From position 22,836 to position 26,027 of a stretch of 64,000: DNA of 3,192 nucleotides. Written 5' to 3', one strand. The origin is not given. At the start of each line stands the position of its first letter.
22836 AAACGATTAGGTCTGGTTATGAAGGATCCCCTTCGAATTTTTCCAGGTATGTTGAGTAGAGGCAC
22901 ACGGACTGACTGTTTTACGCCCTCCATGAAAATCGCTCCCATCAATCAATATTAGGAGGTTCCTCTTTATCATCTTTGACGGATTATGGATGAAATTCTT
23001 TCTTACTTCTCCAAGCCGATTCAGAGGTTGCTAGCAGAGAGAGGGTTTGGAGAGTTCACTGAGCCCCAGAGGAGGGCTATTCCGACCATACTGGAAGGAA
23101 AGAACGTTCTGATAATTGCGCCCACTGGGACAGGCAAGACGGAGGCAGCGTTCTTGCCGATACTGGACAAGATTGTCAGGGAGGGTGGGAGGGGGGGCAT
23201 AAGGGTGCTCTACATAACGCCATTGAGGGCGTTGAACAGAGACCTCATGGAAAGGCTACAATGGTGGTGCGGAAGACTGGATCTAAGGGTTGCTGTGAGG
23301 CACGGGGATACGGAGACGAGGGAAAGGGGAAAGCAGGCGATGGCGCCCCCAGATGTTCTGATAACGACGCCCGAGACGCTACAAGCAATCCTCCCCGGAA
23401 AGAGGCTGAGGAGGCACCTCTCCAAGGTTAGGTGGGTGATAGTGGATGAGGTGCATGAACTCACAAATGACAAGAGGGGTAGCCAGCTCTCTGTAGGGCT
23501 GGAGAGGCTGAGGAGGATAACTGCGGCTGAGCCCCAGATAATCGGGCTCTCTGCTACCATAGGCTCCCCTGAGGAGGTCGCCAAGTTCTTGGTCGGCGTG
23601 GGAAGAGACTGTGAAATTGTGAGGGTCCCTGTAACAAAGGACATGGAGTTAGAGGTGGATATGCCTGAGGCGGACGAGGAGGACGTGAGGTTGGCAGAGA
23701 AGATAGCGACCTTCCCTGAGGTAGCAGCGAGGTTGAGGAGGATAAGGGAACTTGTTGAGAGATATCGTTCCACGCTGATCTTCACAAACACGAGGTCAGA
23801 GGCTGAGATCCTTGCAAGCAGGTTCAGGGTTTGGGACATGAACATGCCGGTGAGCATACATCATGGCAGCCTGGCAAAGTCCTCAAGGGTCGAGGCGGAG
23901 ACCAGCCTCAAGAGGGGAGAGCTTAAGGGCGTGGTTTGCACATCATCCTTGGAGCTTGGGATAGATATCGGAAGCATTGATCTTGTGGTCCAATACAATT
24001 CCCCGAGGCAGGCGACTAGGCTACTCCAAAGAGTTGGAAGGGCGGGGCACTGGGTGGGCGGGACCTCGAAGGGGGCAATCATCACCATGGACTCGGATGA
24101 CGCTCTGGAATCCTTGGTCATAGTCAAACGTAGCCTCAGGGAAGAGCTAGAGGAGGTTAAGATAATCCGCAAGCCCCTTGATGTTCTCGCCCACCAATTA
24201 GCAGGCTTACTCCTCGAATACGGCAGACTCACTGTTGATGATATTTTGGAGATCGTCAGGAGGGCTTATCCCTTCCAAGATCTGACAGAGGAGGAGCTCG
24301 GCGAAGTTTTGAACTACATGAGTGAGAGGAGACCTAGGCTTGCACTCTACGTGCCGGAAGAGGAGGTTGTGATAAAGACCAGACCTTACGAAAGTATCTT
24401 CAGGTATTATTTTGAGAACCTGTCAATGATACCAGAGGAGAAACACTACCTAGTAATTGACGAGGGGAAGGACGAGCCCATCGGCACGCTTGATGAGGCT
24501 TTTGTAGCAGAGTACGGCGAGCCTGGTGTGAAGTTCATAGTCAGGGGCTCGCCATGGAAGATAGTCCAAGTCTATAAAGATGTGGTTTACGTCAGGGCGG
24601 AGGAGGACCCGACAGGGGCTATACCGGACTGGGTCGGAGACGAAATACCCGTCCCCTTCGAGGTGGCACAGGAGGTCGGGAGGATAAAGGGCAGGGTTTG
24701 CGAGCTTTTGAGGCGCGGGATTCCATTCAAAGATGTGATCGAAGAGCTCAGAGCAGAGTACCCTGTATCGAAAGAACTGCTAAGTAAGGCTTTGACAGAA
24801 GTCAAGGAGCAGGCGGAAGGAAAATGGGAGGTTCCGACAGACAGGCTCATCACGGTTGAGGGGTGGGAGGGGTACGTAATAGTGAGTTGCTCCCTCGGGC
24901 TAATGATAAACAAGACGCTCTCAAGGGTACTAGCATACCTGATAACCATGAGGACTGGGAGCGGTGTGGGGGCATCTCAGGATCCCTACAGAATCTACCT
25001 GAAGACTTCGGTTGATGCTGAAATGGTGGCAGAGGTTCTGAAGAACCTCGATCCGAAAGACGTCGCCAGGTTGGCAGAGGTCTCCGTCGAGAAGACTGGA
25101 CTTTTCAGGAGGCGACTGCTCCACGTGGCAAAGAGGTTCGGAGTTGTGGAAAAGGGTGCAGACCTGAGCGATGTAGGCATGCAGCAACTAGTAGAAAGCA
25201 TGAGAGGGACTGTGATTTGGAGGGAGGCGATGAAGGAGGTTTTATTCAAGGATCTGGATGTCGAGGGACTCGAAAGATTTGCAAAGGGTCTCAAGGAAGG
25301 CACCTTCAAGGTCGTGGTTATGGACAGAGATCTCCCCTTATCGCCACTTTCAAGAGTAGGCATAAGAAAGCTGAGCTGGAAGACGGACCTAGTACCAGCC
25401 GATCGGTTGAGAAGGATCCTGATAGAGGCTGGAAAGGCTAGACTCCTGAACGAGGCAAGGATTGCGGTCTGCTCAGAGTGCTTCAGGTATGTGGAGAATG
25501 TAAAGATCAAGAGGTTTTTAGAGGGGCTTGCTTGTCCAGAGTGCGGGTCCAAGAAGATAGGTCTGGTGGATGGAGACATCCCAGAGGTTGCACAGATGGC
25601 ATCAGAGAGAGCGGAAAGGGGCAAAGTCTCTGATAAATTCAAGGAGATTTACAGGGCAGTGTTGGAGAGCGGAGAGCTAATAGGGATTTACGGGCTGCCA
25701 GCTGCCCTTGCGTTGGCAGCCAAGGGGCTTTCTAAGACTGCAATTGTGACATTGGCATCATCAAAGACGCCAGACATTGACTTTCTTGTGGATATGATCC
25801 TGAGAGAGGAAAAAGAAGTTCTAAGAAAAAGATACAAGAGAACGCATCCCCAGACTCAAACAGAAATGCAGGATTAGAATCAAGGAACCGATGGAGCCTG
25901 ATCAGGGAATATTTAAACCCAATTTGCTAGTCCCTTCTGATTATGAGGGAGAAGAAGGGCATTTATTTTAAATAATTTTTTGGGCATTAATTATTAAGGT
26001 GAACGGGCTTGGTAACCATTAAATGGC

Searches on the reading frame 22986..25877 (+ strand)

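Call 95: search_protein_families(library=pfam, proteins=[window:22986-25877:+], max_evalue=0.001)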
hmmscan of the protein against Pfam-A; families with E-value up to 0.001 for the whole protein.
window:22986-25877:+ (963 aa): 5 families
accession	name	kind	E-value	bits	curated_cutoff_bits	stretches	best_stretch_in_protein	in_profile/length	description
PF00270.35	DEAD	-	1.3e-40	139.3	26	1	25-195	1-164/167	DEAD/DEAH box helicase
PF08494.16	DEAD_assoc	-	1.2e-29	104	23.5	1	616-788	1-190/191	DEAD/H associated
PF00271.37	Helicase_C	-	1.5e-19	70.7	23.5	1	251-355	4-108/110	Helicase conserved C-terminal domain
PF19306.5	WH_Lhr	-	1.1e-17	64.3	27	1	385-541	5-163/168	Large helicase-related protein, winged helix domain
PF04851.21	ResIII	-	4.9e-11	43.2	22.5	1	25-192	5-162/164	Type III restriction enzyme, res subunit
